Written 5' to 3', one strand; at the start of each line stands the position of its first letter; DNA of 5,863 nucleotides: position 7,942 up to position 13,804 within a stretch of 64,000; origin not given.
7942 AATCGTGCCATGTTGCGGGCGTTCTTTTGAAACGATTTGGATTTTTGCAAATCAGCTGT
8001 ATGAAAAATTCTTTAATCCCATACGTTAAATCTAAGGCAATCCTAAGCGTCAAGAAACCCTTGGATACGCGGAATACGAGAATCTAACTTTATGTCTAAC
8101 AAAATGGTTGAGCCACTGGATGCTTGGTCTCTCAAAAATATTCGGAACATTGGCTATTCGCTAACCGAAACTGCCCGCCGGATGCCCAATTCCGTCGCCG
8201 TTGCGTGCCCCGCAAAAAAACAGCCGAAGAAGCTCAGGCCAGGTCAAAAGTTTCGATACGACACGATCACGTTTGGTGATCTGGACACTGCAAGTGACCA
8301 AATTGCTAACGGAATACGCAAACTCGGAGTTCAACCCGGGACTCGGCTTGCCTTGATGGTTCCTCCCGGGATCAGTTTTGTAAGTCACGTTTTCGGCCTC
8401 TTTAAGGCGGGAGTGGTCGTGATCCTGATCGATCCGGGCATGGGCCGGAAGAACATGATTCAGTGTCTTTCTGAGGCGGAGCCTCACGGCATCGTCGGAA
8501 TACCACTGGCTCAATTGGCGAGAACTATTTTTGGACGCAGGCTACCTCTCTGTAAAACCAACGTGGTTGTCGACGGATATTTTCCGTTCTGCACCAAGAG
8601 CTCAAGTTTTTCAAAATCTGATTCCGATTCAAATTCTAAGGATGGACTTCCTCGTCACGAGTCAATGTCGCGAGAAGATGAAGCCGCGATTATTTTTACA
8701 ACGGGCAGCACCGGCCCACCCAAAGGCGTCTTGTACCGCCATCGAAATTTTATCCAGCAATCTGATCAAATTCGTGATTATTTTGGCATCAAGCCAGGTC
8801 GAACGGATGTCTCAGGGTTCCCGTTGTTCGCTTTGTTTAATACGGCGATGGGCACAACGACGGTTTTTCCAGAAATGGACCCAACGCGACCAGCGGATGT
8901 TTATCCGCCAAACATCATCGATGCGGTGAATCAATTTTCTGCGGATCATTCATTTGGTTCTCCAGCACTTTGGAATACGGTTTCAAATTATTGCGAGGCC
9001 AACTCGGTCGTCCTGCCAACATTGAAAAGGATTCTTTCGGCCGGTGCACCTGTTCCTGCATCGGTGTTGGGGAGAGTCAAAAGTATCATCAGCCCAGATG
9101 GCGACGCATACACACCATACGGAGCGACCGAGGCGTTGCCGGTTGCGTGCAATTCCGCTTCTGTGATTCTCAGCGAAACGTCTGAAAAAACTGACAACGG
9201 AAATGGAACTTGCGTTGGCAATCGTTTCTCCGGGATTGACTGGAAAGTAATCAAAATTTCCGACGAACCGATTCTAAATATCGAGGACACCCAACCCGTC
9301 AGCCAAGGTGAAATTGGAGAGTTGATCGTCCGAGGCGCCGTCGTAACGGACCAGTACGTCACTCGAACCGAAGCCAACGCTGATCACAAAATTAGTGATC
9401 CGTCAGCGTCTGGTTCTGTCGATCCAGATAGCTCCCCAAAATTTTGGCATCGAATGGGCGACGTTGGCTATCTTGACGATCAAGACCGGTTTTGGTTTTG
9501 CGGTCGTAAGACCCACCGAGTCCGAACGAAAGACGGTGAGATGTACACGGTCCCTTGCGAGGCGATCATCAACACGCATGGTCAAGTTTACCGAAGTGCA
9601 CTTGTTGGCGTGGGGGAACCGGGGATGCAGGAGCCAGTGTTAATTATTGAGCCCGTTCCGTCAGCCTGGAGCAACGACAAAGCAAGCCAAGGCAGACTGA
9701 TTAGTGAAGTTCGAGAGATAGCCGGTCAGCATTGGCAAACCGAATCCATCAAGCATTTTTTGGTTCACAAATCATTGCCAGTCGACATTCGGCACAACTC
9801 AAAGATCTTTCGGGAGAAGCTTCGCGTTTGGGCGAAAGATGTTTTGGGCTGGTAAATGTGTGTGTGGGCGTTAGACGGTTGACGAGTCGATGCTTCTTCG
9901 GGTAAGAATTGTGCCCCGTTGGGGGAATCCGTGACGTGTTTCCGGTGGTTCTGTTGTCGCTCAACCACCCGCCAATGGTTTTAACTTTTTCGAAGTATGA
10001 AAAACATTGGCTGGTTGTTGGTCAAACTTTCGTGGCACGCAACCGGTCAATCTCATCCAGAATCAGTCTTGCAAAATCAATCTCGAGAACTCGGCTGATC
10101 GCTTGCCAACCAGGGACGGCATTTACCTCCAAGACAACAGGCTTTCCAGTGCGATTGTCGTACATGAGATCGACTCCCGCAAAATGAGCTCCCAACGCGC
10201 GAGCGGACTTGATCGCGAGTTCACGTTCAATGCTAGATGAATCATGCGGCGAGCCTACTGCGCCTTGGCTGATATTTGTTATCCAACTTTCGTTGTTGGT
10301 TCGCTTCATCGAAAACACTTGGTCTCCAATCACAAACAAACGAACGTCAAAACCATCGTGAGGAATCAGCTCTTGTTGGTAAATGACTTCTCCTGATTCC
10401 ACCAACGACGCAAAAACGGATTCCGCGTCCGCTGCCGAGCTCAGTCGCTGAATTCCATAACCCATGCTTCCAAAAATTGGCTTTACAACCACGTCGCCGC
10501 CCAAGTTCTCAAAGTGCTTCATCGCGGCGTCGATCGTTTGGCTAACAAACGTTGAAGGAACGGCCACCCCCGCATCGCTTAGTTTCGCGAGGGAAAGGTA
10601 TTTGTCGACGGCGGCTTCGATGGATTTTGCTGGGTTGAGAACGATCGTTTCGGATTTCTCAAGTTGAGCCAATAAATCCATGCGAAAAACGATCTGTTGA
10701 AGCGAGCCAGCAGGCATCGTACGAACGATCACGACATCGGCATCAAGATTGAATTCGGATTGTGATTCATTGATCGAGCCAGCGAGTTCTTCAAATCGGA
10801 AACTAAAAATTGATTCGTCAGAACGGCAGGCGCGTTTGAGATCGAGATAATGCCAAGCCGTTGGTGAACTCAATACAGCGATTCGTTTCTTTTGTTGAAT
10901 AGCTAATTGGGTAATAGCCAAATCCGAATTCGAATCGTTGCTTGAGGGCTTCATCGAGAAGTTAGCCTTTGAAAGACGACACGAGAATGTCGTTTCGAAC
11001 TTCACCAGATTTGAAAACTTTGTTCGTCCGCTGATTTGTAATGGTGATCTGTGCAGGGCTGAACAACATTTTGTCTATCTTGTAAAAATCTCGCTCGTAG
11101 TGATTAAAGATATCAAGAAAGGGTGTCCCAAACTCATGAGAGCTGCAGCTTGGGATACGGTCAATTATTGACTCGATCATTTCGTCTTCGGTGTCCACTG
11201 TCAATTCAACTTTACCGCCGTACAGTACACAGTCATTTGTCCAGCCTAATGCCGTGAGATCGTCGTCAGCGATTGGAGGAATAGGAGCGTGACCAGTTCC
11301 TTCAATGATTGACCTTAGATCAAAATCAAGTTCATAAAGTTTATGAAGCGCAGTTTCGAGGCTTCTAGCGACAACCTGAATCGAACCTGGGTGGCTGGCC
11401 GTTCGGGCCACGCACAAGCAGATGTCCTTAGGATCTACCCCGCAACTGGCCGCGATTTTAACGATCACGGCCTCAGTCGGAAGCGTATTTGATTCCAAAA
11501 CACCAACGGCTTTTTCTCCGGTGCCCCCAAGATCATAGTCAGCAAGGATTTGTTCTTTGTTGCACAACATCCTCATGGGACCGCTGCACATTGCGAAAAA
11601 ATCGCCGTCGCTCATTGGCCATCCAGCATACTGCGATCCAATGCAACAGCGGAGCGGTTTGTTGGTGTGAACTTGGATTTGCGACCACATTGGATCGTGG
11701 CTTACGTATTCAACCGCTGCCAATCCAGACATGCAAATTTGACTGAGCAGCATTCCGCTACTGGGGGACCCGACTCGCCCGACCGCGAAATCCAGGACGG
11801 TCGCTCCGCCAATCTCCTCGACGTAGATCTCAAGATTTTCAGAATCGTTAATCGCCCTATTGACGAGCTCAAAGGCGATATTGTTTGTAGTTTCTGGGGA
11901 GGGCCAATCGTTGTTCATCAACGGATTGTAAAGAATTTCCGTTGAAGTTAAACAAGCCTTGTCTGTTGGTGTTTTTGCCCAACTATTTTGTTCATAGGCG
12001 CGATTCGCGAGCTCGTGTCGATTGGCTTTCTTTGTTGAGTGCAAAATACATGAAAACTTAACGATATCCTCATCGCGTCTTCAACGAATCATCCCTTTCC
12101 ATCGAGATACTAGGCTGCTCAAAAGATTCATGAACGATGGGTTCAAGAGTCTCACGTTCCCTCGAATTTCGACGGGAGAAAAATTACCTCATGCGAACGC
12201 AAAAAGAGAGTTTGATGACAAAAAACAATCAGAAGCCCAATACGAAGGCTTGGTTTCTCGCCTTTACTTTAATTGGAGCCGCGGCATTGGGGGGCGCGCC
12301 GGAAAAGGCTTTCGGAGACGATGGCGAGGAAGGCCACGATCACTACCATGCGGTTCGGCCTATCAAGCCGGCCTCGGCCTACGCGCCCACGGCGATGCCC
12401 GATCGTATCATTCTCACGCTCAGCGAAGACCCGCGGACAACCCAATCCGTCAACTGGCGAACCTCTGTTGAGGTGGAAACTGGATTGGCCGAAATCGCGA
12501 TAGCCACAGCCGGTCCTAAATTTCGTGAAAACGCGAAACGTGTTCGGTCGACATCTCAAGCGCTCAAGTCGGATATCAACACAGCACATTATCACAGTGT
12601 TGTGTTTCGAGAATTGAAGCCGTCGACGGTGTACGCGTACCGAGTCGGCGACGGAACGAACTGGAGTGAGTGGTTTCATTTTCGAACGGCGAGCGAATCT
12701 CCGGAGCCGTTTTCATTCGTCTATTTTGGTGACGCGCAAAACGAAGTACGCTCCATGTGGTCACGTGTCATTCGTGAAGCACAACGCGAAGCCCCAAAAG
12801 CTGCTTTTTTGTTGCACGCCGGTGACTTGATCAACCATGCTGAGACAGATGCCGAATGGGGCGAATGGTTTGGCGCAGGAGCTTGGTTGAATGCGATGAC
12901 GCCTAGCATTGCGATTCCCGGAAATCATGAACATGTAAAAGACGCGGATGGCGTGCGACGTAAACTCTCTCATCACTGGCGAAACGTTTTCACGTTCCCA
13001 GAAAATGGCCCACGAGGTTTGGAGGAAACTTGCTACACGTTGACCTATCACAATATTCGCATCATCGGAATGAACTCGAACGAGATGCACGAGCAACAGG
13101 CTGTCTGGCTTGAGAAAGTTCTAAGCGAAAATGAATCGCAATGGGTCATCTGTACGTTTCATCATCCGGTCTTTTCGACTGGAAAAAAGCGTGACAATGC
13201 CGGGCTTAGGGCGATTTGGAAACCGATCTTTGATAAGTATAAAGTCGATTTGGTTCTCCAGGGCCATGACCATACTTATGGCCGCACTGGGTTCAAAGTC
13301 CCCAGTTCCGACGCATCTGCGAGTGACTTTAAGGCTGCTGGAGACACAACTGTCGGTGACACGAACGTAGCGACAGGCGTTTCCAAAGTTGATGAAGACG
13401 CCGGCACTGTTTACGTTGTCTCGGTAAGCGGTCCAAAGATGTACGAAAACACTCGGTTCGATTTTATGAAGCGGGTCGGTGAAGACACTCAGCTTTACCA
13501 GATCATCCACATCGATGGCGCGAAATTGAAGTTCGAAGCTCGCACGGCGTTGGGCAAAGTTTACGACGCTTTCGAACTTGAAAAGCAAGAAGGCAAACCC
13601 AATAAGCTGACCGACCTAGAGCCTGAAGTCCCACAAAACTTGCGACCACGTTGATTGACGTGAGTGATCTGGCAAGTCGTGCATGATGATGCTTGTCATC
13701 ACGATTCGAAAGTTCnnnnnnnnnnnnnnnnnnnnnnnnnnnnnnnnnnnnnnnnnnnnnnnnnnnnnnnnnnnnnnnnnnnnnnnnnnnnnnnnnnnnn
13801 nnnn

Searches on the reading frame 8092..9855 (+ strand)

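Call 83: search_protein_families(library=pfam, proteins=[window:8092-9855:+], max_evalue=0.00001)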
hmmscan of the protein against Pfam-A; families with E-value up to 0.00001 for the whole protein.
window:8092-9855:+ (587 aa): 1 family
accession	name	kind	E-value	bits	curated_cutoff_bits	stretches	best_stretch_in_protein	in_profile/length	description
PF00501.34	AMP-binding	-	6.1e-49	167.3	29.9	1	26-422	3-383/384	AMP-binding enzyme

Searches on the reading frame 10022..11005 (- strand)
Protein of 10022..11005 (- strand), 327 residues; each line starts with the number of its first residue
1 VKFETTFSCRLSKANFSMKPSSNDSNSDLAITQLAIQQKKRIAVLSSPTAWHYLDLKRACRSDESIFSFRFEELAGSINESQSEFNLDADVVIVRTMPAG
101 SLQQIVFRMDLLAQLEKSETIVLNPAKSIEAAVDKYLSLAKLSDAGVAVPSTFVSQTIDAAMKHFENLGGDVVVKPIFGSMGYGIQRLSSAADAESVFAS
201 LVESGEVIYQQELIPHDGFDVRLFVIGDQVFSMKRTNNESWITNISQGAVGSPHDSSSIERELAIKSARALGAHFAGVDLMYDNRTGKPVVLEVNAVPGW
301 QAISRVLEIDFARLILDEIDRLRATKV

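Call 83: search_protein_families(library=pfam, proteins=[window:10022-11005:-], max_evalue=0.00001)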
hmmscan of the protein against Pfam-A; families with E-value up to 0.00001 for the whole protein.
window:10022-11005:- (327 aa): 4 families
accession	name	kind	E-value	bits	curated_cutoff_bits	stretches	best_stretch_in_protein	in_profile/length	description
PF08443.16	RimK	-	1.3e-27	97.1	21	1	132-319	1-188/188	RimK-like ATP-grasp domain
PF02655.19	ATP-grasp_3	-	6.7e-09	36.5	23.2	1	133-296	2-155/160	ATP-grasp domain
PF02955.21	GSH-S_ATP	-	1e-08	35.3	23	1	148-284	11-155/175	Prokaryotic glutathione synthetase, ATP-grasp domain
PF14397.11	ATPgrasp_ST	-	5e-07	29.6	31.4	0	123-197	10-88/278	Sugar-transfer associated ATP-grasp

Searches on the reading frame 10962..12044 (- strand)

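Call 83: search_protein_families(library=pfam, proteins=[window:10962-12044:-], max_evalue=0.00001)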
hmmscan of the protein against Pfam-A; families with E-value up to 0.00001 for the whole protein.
window:10962-12044:- (360 aa): 1 family
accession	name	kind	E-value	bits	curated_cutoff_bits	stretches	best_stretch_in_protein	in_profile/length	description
PF02289.21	MCH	-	2e-107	359.4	25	1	54-358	3-311/311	Cyclohydrolase (MCH)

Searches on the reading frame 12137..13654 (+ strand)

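Call 83: search_protein_families(library=pfam, proteins=[window:12137-13654:+], max_evalue=0.00001)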
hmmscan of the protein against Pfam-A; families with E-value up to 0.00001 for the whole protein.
window:12137-13654:+ (505 aa): 2 families
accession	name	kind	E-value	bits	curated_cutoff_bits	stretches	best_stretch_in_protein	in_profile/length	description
PF16656.11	Pur_ac_phosph_N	-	8.6e-20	71.5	30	1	88-184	1-93/93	Purple acid Phosphatase, N-terminal domain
PF00149.33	Metallophos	-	3.2e-17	64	21.5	1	209-381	19-191/191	Calcineurin-like phosphoesterase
